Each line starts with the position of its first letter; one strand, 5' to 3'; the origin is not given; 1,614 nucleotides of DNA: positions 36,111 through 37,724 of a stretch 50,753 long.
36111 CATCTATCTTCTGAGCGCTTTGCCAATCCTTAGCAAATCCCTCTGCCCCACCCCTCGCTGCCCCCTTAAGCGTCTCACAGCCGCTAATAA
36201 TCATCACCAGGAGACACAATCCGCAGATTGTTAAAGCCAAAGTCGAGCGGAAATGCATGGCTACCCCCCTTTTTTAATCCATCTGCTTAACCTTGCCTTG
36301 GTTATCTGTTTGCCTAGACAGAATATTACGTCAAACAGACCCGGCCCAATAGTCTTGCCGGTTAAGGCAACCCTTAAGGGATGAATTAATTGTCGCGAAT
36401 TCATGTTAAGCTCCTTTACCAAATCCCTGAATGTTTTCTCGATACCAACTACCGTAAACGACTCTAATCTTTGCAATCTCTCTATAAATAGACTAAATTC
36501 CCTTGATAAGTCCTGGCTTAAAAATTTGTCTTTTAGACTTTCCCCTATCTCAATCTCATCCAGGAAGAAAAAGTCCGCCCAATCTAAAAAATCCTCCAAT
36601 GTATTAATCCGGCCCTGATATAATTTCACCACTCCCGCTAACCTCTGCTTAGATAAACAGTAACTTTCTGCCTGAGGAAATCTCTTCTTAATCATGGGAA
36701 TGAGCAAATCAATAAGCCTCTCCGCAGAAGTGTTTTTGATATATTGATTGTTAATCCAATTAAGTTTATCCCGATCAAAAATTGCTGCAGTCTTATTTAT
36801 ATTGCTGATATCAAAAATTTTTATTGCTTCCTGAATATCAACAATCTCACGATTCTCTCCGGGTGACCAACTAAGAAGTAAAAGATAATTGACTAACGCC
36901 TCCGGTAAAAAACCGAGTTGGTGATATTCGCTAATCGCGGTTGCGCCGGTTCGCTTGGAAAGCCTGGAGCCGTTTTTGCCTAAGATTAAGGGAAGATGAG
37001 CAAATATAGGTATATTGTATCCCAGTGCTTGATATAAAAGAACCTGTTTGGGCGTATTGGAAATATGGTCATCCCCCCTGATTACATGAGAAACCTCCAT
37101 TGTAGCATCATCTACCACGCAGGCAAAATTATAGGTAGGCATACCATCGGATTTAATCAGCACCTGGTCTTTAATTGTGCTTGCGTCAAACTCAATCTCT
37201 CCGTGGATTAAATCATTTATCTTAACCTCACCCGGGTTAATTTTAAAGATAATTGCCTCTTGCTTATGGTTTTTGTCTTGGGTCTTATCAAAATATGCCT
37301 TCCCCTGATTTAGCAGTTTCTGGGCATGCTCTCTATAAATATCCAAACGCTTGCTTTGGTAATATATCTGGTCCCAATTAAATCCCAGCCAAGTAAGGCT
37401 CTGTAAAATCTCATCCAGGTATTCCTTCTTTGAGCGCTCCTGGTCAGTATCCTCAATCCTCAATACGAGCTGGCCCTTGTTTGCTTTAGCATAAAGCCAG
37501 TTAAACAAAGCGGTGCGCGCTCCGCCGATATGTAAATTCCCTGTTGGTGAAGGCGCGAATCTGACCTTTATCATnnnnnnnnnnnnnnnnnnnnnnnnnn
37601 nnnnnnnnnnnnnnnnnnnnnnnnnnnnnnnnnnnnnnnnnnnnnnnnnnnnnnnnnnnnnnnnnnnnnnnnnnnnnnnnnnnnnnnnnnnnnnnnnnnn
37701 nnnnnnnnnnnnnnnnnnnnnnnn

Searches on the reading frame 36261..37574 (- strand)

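Call 40: search_protein_families(library=ncbifam, proteins=[window:36261-37574:-], max_evalue=1e-10)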
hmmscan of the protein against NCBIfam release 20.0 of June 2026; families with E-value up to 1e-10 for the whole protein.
window:36261-37574:- (437 aa): 10 families
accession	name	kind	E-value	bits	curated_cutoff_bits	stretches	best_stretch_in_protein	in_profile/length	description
TIGR00464.1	gltX_bact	equivalog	8.3e-146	486.6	289.95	2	101-431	137-465/470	glutamate--tRNA ligase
TIGR03838.1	queuosine_YadB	equivalog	4.7e-65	219.7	276.7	2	99-227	123-252/272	tRNA glutamyl-Q(34) synthetase GluQRS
NF004314.0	PRK05710.1-3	equivalog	7.6e-63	212.6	256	2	5-95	10-101/297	tRNA glutamyl-Q(34) synthetase GluQRS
NF004315.1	PRK05710.1-4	equivalog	1.8e-59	201.4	250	2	5-94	2-92/274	tRNA glutamyl-Q(34) synthetase GluQRS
NF003169.0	PRK04156.1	equivalog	1.4e-47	162.6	516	2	2-105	102-207/567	glutamate--tRNA ligase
NF004313.0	PRK05710.1-2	equivalog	2.7e-47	161.4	380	2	131-228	168-265/299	tRNA glutamyl-Q(34) synthetase GluQRS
NF004312.0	PRK05710.1-1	equivalog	2.2e-43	148.8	453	2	102-227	133-259/306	tRNA glutamyl-Q(34) synthetase GluQRS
TIGR00463.1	gltX_arch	equivalog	6.7e-42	143.7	401.75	1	4-105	96-197/560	glutamate--tRNA ligase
TIGR00440.1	glnS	equivalog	7.4e-22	77.9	425.8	1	3-108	2-108/524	glutamine--tRNA ligase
NF011291.0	PRK14703.1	equivalog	8.5e-22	77.2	681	1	2-101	32-132/769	glutamine--tRNA ligase/YqeY domain fusion protein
